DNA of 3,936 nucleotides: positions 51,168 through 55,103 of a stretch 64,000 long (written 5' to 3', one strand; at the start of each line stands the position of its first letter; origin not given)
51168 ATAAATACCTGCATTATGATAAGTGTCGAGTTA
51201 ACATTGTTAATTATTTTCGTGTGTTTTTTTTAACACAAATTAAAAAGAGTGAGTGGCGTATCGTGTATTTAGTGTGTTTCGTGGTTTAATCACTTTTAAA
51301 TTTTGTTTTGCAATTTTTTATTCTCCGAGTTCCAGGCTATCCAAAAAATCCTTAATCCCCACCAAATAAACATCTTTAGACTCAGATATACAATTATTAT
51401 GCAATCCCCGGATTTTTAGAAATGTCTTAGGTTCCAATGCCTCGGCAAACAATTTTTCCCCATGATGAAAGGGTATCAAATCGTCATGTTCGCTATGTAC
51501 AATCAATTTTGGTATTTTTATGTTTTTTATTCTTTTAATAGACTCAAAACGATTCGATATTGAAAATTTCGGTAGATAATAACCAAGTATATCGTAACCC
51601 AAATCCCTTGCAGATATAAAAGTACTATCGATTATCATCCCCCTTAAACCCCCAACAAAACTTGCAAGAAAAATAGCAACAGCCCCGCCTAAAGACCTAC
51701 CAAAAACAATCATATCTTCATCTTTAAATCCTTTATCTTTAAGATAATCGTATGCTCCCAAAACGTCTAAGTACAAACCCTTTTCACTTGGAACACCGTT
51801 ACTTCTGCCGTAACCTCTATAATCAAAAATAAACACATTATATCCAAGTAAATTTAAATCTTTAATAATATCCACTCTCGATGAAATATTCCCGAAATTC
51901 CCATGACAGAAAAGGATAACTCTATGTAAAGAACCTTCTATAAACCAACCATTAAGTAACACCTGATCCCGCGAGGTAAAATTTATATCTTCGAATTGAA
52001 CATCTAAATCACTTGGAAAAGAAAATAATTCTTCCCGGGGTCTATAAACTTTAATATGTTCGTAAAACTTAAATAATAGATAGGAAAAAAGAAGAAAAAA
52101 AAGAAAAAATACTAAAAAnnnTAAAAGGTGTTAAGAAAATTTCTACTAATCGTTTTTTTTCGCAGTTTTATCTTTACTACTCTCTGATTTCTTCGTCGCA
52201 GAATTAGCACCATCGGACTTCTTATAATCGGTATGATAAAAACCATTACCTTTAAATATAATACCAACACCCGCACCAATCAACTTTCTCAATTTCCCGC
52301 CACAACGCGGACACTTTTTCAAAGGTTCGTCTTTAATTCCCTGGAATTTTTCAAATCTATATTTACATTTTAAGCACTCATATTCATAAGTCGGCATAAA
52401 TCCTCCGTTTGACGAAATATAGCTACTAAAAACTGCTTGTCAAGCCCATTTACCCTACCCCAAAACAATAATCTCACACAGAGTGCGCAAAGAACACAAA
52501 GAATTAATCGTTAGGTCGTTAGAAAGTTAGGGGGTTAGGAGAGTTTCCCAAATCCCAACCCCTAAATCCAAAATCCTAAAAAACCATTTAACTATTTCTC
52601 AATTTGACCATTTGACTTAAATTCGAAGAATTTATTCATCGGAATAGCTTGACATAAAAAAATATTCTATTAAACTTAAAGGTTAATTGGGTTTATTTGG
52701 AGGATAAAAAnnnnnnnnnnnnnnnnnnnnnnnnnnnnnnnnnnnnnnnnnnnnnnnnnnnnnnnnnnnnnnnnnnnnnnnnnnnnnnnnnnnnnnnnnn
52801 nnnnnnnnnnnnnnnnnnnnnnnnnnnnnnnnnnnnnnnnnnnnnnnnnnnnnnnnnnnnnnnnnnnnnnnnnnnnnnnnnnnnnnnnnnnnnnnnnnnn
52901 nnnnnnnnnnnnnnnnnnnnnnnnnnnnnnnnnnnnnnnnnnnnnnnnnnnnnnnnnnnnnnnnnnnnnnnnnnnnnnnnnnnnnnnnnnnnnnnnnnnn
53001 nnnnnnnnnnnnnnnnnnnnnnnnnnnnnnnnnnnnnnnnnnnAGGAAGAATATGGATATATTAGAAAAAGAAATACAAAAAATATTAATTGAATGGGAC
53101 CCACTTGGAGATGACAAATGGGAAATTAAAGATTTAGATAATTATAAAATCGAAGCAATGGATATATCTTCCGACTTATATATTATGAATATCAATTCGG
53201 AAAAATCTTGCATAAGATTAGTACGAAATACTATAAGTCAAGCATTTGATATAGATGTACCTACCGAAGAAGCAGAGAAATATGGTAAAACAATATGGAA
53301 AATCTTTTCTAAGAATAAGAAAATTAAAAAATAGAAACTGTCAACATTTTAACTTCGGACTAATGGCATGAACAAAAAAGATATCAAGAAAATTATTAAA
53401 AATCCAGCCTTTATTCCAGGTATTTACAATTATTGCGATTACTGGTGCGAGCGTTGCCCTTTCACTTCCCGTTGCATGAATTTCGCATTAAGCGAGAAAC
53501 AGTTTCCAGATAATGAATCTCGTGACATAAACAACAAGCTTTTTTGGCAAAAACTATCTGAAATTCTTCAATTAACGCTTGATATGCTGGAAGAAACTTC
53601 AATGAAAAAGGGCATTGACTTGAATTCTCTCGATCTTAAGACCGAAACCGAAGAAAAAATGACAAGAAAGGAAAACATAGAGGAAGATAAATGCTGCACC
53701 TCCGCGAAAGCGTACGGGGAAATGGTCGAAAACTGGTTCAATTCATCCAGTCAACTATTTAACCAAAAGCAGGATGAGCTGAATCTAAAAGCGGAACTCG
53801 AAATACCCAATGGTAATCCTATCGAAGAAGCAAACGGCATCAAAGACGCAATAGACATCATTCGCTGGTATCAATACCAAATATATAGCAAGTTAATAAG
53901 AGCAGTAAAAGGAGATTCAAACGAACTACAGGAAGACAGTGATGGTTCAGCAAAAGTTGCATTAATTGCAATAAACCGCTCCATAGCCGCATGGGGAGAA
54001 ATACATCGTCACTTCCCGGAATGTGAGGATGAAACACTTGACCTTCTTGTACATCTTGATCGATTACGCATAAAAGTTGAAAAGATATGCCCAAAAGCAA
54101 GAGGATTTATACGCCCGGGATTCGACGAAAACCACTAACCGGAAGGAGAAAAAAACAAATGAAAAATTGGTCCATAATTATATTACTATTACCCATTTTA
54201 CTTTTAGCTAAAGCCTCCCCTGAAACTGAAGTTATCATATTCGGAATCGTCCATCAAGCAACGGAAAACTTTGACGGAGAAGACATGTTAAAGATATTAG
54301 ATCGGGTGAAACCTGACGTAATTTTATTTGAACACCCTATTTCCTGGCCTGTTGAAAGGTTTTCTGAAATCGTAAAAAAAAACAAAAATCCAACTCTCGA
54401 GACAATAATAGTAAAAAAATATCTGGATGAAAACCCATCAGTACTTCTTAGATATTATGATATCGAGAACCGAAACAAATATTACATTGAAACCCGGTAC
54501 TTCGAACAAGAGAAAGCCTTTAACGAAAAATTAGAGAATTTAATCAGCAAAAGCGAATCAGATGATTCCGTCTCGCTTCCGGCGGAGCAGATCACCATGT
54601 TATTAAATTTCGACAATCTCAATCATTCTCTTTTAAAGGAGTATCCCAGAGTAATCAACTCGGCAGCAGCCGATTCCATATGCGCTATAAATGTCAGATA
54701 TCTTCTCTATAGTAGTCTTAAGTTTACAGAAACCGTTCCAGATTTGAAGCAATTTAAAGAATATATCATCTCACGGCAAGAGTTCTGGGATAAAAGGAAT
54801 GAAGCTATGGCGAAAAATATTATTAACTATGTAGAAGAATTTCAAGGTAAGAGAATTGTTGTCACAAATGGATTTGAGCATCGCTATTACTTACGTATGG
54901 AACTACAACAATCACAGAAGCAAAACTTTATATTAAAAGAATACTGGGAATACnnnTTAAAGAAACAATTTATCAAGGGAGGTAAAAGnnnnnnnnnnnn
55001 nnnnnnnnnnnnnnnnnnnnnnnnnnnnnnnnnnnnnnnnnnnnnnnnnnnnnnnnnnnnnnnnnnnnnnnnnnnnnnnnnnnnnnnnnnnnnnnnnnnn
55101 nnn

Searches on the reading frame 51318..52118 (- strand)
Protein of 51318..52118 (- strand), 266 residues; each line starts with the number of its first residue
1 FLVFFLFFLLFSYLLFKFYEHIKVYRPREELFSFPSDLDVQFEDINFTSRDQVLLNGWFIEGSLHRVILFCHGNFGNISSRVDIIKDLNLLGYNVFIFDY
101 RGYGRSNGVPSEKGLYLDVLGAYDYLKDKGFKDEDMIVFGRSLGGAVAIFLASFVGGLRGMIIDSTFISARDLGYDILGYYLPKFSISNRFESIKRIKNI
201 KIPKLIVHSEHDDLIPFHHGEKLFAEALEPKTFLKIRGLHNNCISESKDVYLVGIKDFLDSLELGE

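Call 3: search_protein_families(library=pfam, proteins=[window:51318-52118:-], max_evalue=1)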
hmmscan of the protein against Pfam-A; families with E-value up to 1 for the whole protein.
window:51318-52118:- (266 aa): 9 families
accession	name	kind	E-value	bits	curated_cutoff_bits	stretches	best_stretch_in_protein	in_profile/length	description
PF12146.15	Hydrolase_4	-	1.8e-16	60.6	27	2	65-170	4-113/239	Serine aminopeptidase, S33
PF00561.26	Abhydrolase_1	-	2.5e-12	47.5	25.8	1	67-166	2-102/245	alpha/beta hydrolase fold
PF12697.13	Abhydrolase_6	-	2.4e-06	28.8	26.3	1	68-166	1-94/217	Alpha/beta hydrolase family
PF00326.27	Peptidase_S9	-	6.1e-06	26.3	22.6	1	92-226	14-169/213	Prolyl oligopeptidase family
PF05677.18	DUF818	-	0.0016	17.9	20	1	81-147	159-228/365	Chlamydia CHLPS protein (DUF818)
PF20434.5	BD-FAE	-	0.0037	17.2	26.8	1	190-224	178-212/215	BD-FAE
PF01764.32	Lipase_3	-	0.12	12.7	22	1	132-154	61-83/140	Lipase (class 3)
PF02230.22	Abhydrolase_2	-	0.12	12.6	23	0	188-223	143-178/217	Phospholipase/Carboxylesterase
PF03583.20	LIP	-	0.18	11.6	23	0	201-223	215-237/286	Secretory lipase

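Call 25: find_related_loci(query=window:51318-52118:-, collection=genome_contigs, flank=10000)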
Query window:51318-52118:- (266 aa) in genome_contigs; peptide patterns used: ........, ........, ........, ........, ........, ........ (x = any residue, [..] = any of these).
318 stretches matched a pattern; 55 encode a relative of the query (tblastn E <= 1e-3); 55 distinct loci.
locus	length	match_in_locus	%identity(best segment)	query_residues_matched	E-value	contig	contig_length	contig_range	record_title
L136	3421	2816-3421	97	1-202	3e-130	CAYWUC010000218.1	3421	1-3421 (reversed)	MAG TPA_asm: uncultured bacterium isolate SRP185410_co1_78 genome assembly, contig: k141_2243426, whole genome shotgun s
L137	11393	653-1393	76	17-263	3e-126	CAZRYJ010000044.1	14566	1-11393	MAG TPA_asm: uncultured bacterium isolate SRP214966_co4_28 genome assembly, contig: NODE_3867_length_14566_cov_20.242437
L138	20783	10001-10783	72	3-263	7e-124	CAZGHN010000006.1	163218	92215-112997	MAG TPA_asm: uncultured bacterium isolate SRP323688_co1_166 genome assembly, contig: NODE_177_length_163218_cov_17.51021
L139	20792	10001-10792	68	2-263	5e-120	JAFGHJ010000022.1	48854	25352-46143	MAG: candidate division WOR-3 bacterium isolate Zod_Metabat.145 k87_5238919, whole genome shotgun sequence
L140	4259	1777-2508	70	20-263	4e-119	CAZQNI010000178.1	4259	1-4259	MAG TPA_asm: uncultured bacterium isolate binchicken_co34_231 genome assembly, contig: NODE_38159_length_4259_cov_8.6905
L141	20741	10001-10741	70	17-263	2e-116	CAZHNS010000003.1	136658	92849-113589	MAG TPA_asm: uncultured bacterium isolate binchicken_co178_245 genome assembly, contig: NODE_234_length_136658_cov_9.217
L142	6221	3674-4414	70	17-263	4e-114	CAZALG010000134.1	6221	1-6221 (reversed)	MAG TPA_asm: uncultured bacterium isolate binchicken_co100_122 genome assembly, contig: NODE_20244_length_6221_cov_5.159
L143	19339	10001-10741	68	17-263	9e-114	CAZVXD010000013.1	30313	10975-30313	MAG TPA_asm: uncultured bacterium isolate binchicken_co116_46 genome assembly, contig: NODE_1315_length_30313_cov_7.4987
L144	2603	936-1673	67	17-262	5e-118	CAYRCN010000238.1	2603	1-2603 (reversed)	MAG TPA_asm: uncultured bacterium isolate binchicken_co89_629 genome assembly, contig: NODE_92817_length_2603_cov_8.4964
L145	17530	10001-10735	58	17-262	3e-94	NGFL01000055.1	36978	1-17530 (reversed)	MAG: candidate division TA06 bacterium JGI_Cruoil_03_38_101 JGI24025J20009_10000322, whole genome shotgun sequence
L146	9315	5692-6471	56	2-262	7e-94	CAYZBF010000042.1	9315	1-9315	MAG TPA_asm: uncultured bacterium isolate binchicken_co100_433 genome assembly, contig: NODE_11935_length_9315_cov_8.963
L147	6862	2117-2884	44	6-265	3e-63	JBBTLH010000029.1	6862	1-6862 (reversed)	MAG: Candidatus Omnitrophota bacterium isolate H51-bin162_1 H51_bin162_1_000000000029, whole genome shotgun sequence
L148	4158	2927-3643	44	9-247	2e-60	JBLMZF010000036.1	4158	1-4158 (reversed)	MAG: Deltaproteobacteria bacterium isolate MAG210 PRJNA951521_bin66_renamed_35, whole genome shotgun sequence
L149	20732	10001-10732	42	24-266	2e-57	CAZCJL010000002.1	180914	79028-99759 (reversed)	MAG TPA_asm: uncultured Cytophagia bacterium isolate SRP141376_co4_213 genome assembly, contig: NODE_67_length_180914_co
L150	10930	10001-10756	46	11-262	1e-56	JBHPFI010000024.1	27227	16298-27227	Candidatus Omnitrophota bacterium isolate SAG AM-311-J02 NODE_24_length_27227_cov_31.904681, whole genome shotgun sequen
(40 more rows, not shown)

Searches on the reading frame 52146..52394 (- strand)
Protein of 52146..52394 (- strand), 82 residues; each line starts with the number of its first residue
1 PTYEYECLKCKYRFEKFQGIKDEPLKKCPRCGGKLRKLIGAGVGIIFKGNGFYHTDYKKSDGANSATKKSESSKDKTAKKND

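Call 3: search_protein_families(library=pfam, proteins=[window:52146-52394:-], max_evalue=1)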
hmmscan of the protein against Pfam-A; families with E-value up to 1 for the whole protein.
window:52146-52394:- (82 aa): 9 families
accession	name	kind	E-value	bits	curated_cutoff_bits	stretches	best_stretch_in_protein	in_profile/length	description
PF09723.15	Zn_ribbon_8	-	6.7e-15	55.3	34.4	1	1-39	2-41/41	Zinc ribbon domain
PF23455.1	DUF7129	-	4.2e-06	26.8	30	1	4-36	11-38/45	Domain of unknown function (DUF7129)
PF01155.25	HypA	-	0.016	15.7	28.9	1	4-38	70-99/112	Hydrogenase/urease nickel incorporation, metallochaperone, hypA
PF01096.23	Zn_ribbon_TFIIS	-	0.087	13.1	21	1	2-14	26-38/39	Transcription factor S-II (TFIIS)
PF06827.20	zf-FPG_IleRS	-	0.093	13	21.3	1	26-37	2-13/30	Zinc finger found in FPG and IleRS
PF22191.2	IBR_1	-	0.15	12.4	27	0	6-19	5-18/47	IBR domain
PF21349.2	RUBY_RBDX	-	0.26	11.2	26.5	0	6-32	2-23/30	Rubrerythrin, rubredoxin-like domain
PF23451.1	Zn_ribbon_PaaD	-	0.43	10.7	27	0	27-33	16-22/53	PaaD zinc beta ribbon domain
PF17283.8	Zn_ribbon_SprT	-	0.66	10.5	28.1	0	1-14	1-14/38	SprT-like zinc ribbon domain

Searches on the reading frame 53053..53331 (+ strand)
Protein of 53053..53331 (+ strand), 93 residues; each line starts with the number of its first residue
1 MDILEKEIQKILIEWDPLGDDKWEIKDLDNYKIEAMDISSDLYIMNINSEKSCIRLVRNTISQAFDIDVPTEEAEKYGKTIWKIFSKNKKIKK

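Call 3: search_protein_families(library=pfam, proteins=[window:53053-53331:+], max_evalue=1)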
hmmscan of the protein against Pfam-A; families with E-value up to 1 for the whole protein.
window:53053-53331:+ (93 aa): 1 family
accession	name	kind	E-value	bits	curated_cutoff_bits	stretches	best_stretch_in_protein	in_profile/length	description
PF03089.20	RAG2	-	0.042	13.3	21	1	36-90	51-101/339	Recombination activating protein 2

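Call 32: search_protein_families(library=ncbifam, proteins=[window:53053-53331:+], max_evalue=0.1)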
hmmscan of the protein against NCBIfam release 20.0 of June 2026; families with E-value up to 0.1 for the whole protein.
window:53053-53331:+ (93 aa): 1 family
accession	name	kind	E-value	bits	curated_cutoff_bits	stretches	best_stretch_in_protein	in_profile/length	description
NF037975.1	pilot_rel_YacC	equivalog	0.065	13.2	80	1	2-62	49-109/115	YacC family pilotin-like protein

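Call 33: search_protein_families(library=padloc, proteins=[window:53053-53331:+], max_evalue=0.1)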
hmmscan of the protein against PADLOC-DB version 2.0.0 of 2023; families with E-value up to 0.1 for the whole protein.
window:53053-53331:+ (93 aa): 0 families

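Call 34: search_protein_families(library=phrogs, proteins=[window:53053-53331:+], max_evalue=0.1)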
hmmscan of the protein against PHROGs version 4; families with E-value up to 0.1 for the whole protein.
window:53053-53331:+ (93 aa): 1 family
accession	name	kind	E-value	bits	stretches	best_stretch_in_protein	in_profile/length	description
phrog_31803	-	unknown function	0.083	14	1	24-88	2-64/84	-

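Call 71: predict_structure(protein=window:53053-53331:+)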
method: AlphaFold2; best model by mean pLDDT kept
length: 93 residues; sequences in the alignment: 1
mean_pLDDT: 62.5   pTM: 0.51
mean pLDDT of the five models: 62.5, 62.0, 58.6, 52.2, 49.3
residues with pLDDT >= 90: 0; 70-90: 34; 50-70: 36; < 50: 23
segments of 3 or more residues with pLDDT < 50: 29-46, 90-93
pLDDT, mean of each block of 10 residues (from residue 1): 63 61 52 45 56 75 70 80 68 38
secondary structure, 60 per line:
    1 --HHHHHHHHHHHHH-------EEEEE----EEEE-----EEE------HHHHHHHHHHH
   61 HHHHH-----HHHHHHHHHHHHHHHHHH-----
elements in order: H3-15 E23-27 E32-35 E41-43 H50-65 H71-88

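Call 91: find_related_loci(query=window:53053-53331:+, collection=genome_contigs, flank=3000)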
Query window:53053-53331:+ (93 aa) in genome_contigs; peptide patterns used: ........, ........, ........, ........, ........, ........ (x = any residue, [..] = any of these).
137 stretches matched a pattern; 1 encode a relative of the query (tblastn E <= 1e-3); 1 distinct loci.
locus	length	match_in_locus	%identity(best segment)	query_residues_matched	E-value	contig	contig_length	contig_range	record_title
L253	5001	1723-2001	84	1-93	5e-49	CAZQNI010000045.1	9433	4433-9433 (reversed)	MAG TPA_asm: uncultured bacterium isolate binchicken_co34_231 genome assembly, contig: NODE_12818_length_9433_cov_7.0047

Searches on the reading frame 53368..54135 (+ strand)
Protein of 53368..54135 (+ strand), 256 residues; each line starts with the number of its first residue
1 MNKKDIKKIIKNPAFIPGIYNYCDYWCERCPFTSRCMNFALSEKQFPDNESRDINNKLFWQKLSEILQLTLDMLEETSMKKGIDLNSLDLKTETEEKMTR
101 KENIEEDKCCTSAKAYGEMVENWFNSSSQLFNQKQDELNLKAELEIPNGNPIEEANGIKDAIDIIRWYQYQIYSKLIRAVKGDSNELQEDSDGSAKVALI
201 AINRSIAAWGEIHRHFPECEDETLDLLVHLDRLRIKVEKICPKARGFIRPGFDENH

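Call 3: search_protein_families(library=pfam, proteins=[window:53368-54135:+], max_evalue=1)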
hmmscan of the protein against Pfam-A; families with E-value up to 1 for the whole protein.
window:53368-54135:+ (256 aa): 2 families
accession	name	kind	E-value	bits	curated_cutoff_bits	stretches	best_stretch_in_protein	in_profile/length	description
PF02467.21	Whib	-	0.053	14.5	23.6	1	26-45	30-49/65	Transcription factor WhiB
PF07799.17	DUF1643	-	0.13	12.8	22.5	1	179-231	64-116/134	Protein of unknown function (DUF1643)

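Call 32: search_protein_families(library=ncbifam, proteins=[window:53368-54135:+], max_evalue=0.1)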
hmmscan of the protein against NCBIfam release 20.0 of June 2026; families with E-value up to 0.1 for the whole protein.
window:53368-54135:+ (256 aa): 0 families

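Call 33: search_protein_families(library=padloc, proteins=[window:53368-54135:+], max_evalue=0.1)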
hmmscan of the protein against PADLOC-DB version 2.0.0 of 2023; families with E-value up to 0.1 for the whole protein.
window:53368-54135:+ (256 aa): 0 families

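Call 34: search_protein_families(library=phrogs, proteins=[window:53368-54135:+], max_evalue=0.1)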
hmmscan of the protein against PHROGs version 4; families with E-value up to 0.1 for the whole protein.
window:53368-54135:+ (256 aa): 0 families

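Call 50: find_related_loci(query=window:53368-54135:+, collection=metagenome_contigs, flank=5000)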
Query window:53368-54135:+ (256 aa) in metagenome_contigs; peptide patterns used: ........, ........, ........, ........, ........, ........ (x = any residue, [..] = any of these).
143 stretches matched a pattern; 60 encode a relative of the query (tblastn E <= 1e-3); 59 distinct loci.
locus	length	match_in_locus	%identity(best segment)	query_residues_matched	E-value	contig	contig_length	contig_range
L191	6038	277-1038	89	1-254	2e-153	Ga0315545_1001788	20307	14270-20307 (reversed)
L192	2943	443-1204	89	1-254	5e-161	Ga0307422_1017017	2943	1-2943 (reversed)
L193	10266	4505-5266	89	1-254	3e-153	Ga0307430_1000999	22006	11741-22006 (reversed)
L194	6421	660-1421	88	1-254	5e-152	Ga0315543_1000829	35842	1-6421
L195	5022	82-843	87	1-254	4e-147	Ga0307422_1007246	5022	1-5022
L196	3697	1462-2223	87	1-254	2e-149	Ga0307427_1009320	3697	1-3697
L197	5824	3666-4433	78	1-256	1e-136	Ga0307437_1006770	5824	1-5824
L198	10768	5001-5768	71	1-256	1e-122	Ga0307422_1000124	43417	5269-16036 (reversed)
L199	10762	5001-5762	89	1-254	2e-149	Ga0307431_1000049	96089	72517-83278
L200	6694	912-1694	47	1-253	3e-75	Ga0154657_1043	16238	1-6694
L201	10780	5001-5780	46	1-254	3e-72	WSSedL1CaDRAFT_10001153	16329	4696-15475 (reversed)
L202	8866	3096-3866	43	1-253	4e-68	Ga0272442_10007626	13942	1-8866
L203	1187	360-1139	42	1-253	7e-68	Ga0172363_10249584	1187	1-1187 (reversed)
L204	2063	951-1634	39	17-254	2e-48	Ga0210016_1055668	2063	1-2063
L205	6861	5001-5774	36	15-253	7e-42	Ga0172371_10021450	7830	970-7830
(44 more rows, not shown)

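Call 66: search_solved_structures(query=A6, max_evalue=10)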
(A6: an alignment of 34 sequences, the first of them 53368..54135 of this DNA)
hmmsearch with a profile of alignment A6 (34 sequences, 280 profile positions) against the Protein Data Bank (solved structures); distinct sequences matched with E-value up to 10: 1.
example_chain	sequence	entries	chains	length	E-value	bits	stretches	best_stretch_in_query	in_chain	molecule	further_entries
6rk6_A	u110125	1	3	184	0.46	12.9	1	122-178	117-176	Oligoribonuclease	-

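Call 76: search_protein_families(library=pfam, proteins=[L199:496-840:+, L199:840-1811:+, L199:1814-2500:-, L199:2515-4005:-, L197:511-1197:-, L197:1211-2701:-, L193:1986-2672:-, L193:2687-4177:-], max_evalue=0.001)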
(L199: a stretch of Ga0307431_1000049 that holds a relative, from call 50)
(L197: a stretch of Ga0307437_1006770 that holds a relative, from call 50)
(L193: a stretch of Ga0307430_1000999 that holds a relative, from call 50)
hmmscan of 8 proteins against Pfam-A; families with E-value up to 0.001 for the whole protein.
L199:496-840:+ (115 aa): 1 family
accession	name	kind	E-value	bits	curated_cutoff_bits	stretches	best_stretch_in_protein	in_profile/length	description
PF02033.23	RBFA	-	3.1e-32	111.4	34.7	1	4-107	1-105/105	Ribosome-binding factor A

L199:840-1811:+ (324 aa): 2 families
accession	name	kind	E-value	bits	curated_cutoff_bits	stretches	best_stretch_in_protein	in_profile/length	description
PF01368.27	DHH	-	4.3e-22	79.1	28.1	1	19-158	1-125/125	DHH family, N-terminal domain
PF02272.25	DHHA1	-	1.2e-13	51.8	25.9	1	229-315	9-101/102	DHHA1 domain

L199:1814-2500:- (229 aa): 2 families
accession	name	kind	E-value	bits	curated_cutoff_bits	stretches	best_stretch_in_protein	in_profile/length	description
PF02254.24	TrkA_N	-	7.6e-27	94.4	23.8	1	3-116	1-114/116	TrkA-N domain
PF02080.26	TrkA_C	-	5.8e-11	42.6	27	1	149-222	2-71/71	TrkA-C domain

L199:2515-4005:- (497 aa): 1 family
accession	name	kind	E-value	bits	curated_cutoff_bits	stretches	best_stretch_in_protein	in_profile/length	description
PF02386.22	TrkH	-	1.3e-47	162.9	27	1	61-493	9-492/502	Cation transport protein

L197:511-1197:- (229 aa): 3 families
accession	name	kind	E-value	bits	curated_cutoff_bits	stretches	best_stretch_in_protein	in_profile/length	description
PF02254.24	TrkA_N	-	3.1e-27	95.6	23.8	1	3-116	1-114/116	TrkA-N domain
PF02080.26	TrkA_C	-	2.4e-13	50.2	27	1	149-222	2-71/71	TrkA-C domain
PF03807.23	F420_oxidored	-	0.0005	21.1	21.6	0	4-73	4-67/94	NADP oxidoreductase coenzyme F420-dependent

L197:1211-2701:- (497 aa): 1 family
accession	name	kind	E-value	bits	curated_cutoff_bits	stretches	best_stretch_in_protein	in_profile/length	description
PF02386.22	TrkH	-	4e-48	164.6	27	1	67-493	15-492/502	Cation transport protein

L193:1986-2672:- (229 aa): 2 families
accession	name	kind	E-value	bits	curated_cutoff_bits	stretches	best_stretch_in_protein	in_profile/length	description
PF02254.24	TrkA_N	-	7.6e-27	94.4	23.8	1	3-116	1-114/116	TrkA-N domain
PF02080.26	TrkA_C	-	8.5e-11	42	27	1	149-222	2-71/71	TrkA-C domain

L193:2687-4177:- (497 aa): 1 family
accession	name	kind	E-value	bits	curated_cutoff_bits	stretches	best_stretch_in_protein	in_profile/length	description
PF02386.22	TrkH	-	1.2e-46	159.7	27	1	61-493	9-492/502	Cation transport protein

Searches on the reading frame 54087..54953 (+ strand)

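Call 3: search_protein_families(library=pfam, proteins=[window:54087-54953:+], max_evalue=1)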
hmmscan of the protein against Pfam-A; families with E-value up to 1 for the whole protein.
window:54087-54953:+ (289 aa): 4 families
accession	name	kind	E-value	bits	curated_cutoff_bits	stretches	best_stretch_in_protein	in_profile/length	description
PF03275.19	GLF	-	0.024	14.8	26.3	1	167-226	60-121/203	UDP-galactopyranose mutase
PF06925.17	MGDG_synth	-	0.041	14.4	25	0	58-108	72-122/169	Monogalactosyldiacylglycerol (MGDG) synthase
PF11794.13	HpaB_N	-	0.18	11.8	35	1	226-279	110-163/270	4-hydroxyphenylacetate 3-hydroxylase N terminal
PF01963.22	TraB_PrgY_gumN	-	0.19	12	26.8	0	226-259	209-237/263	TraB/PrgY/gumN family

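Call 32: search_protein_families(library=ncbifam, proteins=[window:54159-54953:+], max_evalue=0.1)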
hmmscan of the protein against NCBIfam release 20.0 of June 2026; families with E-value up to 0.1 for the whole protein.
window:54159-54953:+ (265 aa): 0 families

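Call 33: search_protein_families(library=padloc, proteins=[window:54159-54953:+], max_evalue=0.1)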
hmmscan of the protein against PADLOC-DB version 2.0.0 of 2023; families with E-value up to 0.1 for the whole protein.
window:54159-54953:+ (265 aa): 1 family
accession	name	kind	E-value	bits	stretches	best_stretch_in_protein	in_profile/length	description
PDLC01474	Csm2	-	0.0066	14.6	1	190-227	55-92/138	CAS-III-D; effector_SS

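Call 34: search_protein_families(library=phrogs, proteins=[window:54159-54953:+], max_evalue=0.1)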
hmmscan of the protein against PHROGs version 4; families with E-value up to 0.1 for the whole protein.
window:54159-54953:+ (265 aa): 0 families
